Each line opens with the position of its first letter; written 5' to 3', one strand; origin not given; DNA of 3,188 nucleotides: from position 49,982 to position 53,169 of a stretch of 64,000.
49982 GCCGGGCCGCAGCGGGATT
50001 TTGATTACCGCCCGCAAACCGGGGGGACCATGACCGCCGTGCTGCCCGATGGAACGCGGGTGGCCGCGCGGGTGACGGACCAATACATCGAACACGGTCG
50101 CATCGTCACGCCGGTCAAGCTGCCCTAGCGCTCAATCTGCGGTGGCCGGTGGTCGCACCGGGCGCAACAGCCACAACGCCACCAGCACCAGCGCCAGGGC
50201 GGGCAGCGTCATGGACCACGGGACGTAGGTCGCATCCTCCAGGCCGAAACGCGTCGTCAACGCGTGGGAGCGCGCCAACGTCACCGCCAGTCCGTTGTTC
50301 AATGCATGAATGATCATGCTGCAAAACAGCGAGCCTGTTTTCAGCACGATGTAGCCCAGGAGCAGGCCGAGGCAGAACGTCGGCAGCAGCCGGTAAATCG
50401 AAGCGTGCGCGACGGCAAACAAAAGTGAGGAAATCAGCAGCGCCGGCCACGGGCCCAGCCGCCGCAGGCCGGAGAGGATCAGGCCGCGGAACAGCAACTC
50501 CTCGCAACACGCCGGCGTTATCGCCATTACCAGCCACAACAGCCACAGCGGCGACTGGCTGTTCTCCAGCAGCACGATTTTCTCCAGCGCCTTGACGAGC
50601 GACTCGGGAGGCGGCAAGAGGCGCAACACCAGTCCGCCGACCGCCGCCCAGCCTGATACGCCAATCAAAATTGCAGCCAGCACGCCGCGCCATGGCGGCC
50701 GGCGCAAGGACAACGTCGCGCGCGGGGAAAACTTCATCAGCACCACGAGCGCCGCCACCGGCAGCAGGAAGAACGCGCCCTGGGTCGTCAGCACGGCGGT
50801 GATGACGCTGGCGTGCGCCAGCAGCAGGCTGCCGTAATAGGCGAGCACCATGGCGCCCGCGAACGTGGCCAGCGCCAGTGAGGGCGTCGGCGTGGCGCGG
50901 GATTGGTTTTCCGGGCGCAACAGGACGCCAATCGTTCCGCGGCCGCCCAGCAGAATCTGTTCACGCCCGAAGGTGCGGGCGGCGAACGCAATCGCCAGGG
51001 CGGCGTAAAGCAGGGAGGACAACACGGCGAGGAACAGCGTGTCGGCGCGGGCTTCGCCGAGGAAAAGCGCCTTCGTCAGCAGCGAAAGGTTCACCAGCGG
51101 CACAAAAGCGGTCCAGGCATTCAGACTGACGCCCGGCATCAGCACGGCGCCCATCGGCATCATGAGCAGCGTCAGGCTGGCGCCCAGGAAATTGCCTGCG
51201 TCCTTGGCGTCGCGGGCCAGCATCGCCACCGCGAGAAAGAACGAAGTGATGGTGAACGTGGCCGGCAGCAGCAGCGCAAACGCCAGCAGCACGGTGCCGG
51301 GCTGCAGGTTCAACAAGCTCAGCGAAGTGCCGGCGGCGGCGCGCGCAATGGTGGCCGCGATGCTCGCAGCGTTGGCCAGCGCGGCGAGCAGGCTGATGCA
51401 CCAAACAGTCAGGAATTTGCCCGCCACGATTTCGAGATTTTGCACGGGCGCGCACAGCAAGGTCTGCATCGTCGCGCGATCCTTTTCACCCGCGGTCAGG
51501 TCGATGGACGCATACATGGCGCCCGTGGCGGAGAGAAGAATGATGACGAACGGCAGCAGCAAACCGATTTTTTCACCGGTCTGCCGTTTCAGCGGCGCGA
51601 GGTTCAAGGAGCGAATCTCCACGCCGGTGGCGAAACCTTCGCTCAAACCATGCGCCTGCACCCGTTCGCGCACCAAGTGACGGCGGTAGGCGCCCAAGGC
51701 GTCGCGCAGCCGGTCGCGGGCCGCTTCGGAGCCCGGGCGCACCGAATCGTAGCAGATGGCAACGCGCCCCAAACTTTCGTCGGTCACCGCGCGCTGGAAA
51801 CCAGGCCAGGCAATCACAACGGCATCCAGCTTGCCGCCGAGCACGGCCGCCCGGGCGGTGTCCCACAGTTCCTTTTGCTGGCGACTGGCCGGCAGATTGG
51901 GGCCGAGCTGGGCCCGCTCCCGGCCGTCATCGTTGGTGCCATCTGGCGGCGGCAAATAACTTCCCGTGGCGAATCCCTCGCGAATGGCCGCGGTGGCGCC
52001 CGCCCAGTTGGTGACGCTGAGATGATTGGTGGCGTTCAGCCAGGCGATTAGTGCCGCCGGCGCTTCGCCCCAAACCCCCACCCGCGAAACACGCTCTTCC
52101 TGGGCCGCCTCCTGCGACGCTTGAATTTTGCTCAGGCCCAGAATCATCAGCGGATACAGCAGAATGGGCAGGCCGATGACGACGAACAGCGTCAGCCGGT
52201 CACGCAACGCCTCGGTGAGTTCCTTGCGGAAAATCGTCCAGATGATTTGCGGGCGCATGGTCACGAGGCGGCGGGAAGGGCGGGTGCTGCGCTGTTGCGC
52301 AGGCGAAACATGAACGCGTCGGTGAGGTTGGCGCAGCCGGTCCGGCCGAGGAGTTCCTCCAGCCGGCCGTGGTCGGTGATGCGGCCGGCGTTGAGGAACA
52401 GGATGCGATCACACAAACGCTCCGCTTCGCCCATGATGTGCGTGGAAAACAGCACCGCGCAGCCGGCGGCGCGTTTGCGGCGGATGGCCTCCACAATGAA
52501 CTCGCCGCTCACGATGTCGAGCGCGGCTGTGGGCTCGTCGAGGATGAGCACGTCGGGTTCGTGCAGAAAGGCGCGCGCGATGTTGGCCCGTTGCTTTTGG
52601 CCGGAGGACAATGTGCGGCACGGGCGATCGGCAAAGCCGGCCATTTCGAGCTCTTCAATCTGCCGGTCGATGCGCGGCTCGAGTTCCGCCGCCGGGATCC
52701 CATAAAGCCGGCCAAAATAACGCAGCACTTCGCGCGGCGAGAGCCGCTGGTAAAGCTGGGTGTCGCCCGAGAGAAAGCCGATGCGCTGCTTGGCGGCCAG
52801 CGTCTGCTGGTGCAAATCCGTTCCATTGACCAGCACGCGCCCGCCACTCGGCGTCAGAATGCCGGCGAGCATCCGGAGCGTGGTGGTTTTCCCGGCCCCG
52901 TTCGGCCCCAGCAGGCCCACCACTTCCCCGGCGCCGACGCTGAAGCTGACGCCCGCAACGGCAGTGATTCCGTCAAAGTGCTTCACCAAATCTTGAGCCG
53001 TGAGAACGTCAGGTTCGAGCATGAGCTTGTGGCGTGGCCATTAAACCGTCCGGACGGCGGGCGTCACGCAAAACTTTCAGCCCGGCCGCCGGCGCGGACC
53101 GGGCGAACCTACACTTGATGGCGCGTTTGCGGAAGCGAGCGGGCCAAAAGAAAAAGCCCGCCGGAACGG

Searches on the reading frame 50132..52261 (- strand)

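Call 50: search_protein_families(library=pfam, proteins=[window:50132-52261:-], max_evalue=0.01)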
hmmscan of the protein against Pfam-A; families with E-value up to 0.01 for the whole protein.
window:50132-52261:- (709 aa): 6 families
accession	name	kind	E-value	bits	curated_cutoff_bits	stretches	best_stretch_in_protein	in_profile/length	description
PF02517.21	Rce1-like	-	1.7e-23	83.1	22.4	1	571-657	3-92/93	Type II CAAX prenyl endopeptidase Rce1-like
PF12679.13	ABC2_membrane_2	-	4.8e-23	82.2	27.2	1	8-434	1-281/283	ABC-2 family transporter protein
PF12698.13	ABC2_membrane_3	-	7.1e-18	65.2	31.6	1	134-428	68-346/347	ABC-2 family transporter protein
PF12730.13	ABC2_membrane_4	-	5.5e-05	23.7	27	1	238-341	62-161/179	ABC-2 family transporter protein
PF01061.29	ABC2_membrane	-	9.6e-05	22.4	26.9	1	237-378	52-185/211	ABC-2 type transporter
PF13346.12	ABC2_membrane_5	-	0.0081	16.2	25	1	238-339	37-141/205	ABC-2 family transporter protein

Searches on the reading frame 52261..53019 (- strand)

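Call 50: search_protein_families(library=pfam, proteins=[window:52261-53019:-], max_evalue=0.01)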
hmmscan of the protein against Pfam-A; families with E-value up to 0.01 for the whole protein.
window:52261-53019:- (252 aa): 7 families
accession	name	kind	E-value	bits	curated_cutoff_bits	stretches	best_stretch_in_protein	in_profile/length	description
PF00005.33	ABC_tran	-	2.2e-35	122.7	25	1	23-165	3-137/137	ABC transporter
PF13304.12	AAA_21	-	1.5e-10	42.1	27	1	120-195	221-299/304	AAA domain, putative AbiEii toxin, Type IV TA system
PF00448.28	SRP54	-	0.00036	20.7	22.7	1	33-70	3-40/196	SRP54-type protein, GTPase domain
PF13604.12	AAA_30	-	0.00041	20.6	27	1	33-64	20-51/191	AAA domain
PF13191.12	AAA_16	-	0.00043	21.3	32.6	1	29-161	22-139/167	AAA ATPase domain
PF13401.12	AAA_22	-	0.0046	17.7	27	0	36-162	10-92/130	AAA domain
PF25199.1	nSTAND_NTPase5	-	0.0081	16.4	34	0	30-64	40-75/145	Novel STAND NTPase 5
